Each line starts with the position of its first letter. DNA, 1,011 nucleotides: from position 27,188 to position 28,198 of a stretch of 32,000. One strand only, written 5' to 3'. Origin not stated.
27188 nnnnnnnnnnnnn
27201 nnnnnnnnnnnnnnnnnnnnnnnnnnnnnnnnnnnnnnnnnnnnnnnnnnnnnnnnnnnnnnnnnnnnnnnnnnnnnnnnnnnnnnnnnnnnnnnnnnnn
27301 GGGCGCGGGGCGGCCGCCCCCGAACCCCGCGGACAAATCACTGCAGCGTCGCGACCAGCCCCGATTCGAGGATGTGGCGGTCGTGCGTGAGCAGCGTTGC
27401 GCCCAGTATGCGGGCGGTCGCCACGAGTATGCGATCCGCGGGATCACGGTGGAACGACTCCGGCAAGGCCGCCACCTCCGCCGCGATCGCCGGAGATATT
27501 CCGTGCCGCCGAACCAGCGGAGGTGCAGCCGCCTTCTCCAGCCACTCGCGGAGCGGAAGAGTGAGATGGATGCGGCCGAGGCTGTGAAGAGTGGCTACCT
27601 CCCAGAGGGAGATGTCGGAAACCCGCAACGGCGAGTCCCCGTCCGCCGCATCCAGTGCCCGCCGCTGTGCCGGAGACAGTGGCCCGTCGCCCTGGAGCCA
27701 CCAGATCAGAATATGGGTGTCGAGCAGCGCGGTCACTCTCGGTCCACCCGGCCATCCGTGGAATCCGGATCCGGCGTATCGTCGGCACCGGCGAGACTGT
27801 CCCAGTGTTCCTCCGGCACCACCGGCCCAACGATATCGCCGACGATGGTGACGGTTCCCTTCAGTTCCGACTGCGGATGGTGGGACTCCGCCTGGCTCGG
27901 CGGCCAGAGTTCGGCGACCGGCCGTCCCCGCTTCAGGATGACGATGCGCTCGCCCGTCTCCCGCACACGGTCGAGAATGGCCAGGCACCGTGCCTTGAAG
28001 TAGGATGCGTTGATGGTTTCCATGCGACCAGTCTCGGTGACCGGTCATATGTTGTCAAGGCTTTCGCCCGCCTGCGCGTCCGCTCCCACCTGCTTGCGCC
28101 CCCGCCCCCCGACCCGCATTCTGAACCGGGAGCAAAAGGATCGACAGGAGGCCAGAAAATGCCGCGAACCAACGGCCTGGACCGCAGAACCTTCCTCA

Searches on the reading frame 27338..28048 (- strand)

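Call 59: search_protein_families(library=pfam, proteins=[window:27338-28048:-], max_evalue=0.0001)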
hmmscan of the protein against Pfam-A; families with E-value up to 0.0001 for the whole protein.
window:27338-28048:- (236 aa): 1 family
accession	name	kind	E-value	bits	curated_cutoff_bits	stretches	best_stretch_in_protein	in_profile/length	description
PF01850.27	PIN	-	9.1e-13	49.3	23.6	1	108-226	2-114/120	PIN domain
